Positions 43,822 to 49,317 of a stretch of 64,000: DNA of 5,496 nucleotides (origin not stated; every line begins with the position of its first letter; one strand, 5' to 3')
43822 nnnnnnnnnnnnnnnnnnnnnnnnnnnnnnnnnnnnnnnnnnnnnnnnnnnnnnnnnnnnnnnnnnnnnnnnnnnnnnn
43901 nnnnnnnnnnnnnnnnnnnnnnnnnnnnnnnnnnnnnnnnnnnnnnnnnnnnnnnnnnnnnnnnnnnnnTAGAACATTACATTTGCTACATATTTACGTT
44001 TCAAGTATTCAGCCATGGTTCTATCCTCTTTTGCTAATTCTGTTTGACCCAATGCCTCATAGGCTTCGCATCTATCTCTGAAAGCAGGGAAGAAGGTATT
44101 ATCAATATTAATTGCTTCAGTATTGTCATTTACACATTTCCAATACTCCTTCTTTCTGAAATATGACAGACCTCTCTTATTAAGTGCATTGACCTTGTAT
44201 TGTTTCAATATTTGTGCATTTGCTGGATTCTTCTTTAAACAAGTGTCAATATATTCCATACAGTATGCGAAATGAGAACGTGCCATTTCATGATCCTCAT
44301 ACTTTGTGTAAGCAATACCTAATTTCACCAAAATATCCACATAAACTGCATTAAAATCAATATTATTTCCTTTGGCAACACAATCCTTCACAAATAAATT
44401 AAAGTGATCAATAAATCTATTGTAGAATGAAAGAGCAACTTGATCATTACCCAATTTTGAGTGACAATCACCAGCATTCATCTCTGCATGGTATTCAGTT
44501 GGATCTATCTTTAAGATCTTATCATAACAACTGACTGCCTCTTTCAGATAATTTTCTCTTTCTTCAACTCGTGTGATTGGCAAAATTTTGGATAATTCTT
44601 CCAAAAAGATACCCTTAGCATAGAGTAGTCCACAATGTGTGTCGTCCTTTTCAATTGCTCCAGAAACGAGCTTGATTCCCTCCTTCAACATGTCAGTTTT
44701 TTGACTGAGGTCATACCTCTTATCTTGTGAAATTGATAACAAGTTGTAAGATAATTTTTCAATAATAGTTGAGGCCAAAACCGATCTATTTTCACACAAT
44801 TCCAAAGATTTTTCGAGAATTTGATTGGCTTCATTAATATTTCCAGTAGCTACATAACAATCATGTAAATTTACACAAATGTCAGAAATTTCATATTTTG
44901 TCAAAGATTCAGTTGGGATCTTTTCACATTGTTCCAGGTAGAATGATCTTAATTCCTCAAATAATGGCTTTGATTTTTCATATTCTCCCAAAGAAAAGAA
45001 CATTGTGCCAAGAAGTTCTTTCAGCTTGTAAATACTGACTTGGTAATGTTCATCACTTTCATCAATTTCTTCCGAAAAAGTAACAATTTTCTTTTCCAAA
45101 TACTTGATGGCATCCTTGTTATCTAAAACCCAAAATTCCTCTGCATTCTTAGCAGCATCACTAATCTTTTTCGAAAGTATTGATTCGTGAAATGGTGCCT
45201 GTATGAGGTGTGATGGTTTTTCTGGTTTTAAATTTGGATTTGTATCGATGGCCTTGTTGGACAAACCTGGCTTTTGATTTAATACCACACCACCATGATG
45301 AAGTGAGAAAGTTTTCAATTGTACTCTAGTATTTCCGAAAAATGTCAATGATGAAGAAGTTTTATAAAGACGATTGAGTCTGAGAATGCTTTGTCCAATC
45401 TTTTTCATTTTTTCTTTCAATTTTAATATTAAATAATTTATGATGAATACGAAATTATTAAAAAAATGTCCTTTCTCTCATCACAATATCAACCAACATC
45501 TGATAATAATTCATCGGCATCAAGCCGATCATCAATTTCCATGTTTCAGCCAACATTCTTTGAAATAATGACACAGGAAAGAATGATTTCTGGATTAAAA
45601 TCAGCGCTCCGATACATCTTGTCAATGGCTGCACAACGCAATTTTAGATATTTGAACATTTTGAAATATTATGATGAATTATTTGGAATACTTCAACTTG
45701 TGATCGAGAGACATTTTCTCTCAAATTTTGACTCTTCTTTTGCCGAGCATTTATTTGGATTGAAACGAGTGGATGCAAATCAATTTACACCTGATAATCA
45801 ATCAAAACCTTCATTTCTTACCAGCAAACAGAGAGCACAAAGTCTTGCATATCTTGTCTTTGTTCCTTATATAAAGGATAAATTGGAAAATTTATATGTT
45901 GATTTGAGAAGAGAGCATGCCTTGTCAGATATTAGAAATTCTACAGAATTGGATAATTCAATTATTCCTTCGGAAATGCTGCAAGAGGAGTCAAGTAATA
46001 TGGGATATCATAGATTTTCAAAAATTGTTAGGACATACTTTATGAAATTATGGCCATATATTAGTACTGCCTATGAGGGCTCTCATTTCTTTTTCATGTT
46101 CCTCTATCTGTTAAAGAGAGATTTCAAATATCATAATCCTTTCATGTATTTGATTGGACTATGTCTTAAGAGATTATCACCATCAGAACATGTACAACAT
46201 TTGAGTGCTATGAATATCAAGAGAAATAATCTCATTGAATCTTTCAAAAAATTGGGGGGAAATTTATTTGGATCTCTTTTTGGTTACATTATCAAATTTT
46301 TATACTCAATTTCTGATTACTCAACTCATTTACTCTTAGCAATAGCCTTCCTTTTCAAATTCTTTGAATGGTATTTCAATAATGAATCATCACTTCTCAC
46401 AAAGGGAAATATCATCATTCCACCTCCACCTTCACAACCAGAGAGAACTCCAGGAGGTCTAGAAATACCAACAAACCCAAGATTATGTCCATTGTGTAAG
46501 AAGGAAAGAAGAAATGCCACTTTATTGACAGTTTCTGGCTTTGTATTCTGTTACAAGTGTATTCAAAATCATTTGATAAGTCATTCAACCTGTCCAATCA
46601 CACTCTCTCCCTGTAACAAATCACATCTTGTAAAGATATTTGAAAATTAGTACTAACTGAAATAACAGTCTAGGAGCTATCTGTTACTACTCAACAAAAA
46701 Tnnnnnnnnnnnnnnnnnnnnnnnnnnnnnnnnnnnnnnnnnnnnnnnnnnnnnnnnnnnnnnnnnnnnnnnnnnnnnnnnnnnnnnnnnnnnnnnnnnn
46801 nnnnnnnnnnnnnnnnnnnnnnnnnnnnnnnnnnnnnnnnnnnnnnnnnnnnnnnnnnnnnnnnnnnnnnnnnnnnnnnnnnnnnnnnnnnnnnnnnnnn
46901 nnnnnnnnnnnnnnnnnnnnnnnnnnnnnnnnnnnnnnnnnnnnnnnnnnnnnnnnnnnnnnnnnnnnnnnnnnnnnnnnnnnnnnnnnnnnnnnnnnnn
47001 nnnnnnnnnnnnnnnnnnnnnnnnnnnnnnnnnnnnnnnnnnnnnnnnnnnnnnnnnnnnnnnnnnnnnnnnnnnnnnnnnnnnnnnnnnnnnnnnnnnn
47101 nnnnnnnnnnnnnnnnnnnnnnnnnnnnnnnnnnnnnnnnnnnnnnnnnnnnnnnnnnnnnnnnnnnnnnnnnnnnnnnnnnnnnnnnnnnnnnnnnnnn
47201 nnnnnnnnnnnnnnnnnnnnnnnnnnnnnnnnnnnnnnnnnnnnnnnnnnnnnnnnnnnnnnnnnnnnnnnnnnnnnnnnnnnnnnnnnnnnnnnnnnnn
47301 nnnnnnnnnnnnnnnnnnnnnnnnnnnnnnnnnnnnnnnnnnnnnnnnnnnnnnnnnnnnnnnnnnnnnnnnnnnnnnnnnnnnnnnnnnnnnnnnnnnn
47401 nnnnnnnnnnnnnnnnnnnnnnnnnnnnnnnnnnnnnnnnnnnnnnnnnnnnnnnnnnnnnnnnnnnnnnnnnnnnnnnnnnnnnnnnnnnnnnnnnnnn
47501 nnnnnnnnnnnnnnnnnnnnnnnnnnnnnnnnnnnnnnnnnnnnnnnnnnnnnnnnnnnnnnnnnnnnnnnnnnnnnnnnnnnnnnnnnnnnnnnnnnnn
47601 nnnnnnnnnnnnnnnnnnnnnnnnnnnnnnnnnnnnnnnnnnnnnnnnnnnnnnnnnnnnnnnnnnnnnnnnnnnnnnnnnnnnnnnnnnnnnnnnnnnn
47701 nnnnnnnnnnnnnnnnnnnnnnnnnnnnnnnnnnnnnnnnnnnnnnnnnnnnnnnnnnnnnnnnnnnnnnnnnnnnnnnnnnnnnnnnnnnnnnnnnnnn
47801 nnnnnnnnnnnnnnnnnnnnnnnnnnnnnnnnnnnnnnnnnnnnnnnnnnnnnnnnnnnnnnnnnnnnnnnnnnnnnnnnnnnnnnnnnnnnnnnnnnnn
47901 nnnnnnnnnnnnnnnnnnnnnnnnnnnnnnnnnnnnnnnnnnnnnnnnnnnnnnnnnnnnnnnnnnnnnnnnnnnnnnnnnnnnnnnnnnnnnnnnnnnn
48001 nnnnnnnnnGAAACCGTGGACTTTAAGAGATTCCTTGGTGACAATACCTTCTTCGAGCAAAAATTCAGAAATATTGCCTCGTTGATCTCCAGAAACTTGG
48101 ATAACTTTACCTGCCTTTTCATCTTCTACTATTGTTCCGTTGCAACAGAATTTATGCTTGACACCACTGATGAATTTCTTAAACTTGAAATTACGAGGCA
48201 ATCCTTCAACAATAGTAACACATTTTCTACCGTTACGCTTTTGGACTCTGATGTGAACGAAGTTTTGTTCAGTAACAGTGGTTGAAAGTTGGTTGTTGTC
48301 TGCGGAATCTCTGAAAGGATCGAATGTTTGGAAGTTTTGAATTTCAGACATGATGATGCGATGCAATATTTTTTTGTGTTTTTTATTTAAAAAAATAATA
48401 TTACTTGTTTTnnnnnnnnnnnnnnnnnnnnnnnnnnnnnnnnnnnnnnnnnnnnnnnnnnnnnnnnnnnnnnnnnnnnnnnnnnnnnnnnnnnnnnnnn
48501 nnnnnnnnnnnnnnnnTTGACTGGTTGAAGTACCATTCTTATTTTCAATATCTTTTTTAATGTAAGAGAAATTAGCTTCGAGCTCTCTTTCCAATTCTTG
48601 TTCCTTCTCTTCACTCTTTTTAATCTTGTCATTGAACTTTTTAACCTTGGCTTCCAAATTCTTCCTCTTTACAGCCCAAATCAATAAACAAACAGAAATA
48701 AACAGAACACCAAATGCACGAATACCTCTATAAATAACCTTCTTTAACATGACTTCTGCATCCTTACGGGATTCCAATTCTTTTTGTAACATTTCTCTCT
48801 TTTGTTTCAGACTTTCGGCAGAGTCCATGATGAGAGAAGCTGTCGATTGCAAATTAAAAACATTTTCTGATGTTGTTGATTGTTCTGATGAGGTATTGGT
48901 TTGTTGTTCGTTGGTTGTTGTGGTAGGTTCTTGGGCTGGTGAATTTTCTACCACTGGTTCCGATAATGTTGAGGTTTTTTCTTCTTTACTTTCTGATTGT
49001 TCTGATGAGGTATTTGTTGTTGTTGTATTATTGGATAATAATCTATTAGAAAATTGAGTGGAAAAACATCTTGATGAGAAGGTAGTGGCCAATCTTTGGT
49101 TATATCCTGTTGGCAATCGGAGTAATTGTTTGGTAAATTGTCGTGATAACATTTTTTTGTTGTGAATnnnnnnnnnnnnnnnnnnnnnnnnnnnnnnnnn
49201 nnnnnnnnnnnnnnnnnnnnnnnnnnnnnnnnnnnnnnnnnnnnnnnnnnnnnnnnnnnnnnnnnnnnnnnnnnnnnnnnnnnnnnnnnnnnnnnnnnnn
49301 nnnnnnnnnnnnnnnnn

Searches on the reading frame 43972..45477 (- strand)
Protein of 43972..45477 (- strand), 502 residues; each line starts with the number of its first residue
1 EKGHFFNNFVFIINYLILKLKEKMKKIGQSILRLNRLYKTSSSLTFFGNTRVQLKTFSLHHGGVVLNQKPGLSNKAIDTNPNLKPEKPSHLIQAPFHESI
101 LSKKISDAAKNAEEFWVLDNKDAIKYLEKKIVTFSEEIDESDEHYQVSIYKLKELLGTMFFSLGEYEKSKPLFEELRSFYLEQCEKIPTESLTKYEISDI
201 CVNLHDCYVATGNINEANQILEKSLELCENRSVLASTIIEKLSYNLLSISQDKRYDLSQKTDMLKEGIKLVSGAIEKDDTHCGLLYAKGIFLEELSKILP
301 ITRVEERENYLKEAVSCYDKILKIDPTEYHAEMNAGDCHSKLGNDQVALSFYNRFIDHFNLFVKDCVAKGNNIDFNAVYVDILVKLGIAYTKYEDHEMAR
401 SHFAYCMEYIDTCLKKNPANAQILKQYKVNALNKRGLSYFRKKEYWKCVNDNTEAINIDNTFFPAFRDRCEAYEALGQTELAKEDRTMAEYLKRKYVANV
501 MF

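Call 13: search_protein_families(library=pfam, proteins=[window:43972-45477:-], max_evalue=0.01)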
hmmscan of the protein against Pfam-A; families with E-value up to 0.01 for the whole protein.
window:43972-45477:- (502 aa): 12 families
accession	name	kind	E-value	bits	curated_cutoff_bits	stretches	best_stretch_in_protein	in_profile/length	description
PF07719.23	TPR_2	-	4.6e-12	45.5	27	0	307-327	13-33/34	Tetratricopeptide repeat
PF13424.12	TPR_12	-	5.8e-11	42.9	30.1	0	203-229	8-34/77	Tetratricopeptide repeat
PF00515.34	TPR_1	-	1.9e-09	37.4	27.8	0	430-459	2-31/34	Tetratricopeptide repeat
PF13181.12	TPR_8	-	1.2e-07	31.7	25.7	0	200-230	3-33/34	Tetratricopeptide repeat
PF13174.12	TPR_6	-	5.2e-07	30.3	26.3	0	332-359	3-30/33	Tetratricopeptide repeat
PF13428.12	TPR_14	-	2.7e-06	27.9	23.5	0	303-331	9-37/44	Tetratricopeptide repeat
PF14559.12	TPR_19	-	1.5e-05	25.7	25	0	199-223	26-50/68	Tetratricopeptide repeat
PF13431.12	TPR_17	-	3.5e-05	24.2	24.4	0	274-297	5-28/34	Tetratricopeptide repeat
PF13176.12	TPR_7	-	5.2e-05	23.5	27.9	0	201-231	2-32/36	Tetratricopeptide repeat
PF13371.12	TPR_9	-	0.00044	20.6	35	0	307-358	7-58/73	Tetratricopeptide repeat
PF13374.12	TPR_10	-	0.00054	20.3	27.5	0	208-229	12-33/42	Tetratricopeptide repeat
PF13414.12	TPR_11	-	0.0027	17.8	26.8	0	311-327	10-26/42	TPR repeat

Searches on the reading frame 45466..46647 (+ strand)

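Call 13: search_protein_families(library=pfam, proteins=[window:45466-46647:+], max_evalue=0.01)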
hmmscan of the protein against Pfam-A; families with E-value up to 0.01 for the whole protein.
window:45466-46647:+ (394 aa): 5 families
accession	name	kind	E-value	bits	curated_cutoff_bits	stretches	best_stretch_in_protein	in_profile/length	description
PF04757.19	Pex2_Pex12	-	2.2e-33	116.2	25.1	1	38-305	2-213/214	Pex2 / Pex12 amino terminal region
PF13923.12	zf-C3HC4_2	-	6.2e-05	23.2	27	1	341-378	2-39/40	Zinc finger, C3HC4 type (RING finger)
PF13920.12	zf-C3HC4_3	-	0.00011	22.4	27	1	339-378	3-41/49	Zinc finger, C3HC4 type (RING finger)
PF00097.31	zf-C3HC4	-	0.0029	17.9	21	1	341-377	1-38/40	Zinc finger, C3HC4 type (RING finger)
PF13639.12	zf-RING_2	-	0.006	17.3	27.3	0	340-378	2-42/44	Ring finger domain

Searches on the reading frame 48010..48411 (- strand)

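Call 13: search_protein_families(library=pfam, proteins=[window:48010-48411:-], max_evalue=0.01)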
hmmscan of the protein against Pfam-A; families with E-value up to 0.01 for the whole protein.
window:48010-48411:- (134 aa): 1 family
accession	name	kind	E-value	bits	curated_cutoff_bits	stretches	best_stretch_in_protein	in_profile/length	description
PF01253.27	SUI1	-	8.1e-24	84.3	25.5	1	49-123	2-76/77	Translation initiation factor SUI1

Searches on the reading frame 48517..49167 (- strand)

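Call 13: search_protein_families(library=pfam, proteins=[window:48517-49167:-], max_evalue=0.01)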
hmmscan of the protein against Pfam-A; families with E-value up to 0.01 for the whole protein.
window:48517-49167:- (217 aa): 1 family
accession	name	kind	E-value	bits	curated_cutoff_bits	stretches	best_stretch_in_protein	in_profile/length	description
PF16523.10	betaPIX_CC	-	0.0014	18.9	26.8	0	174-215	43-84/85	betaPIX coiled coil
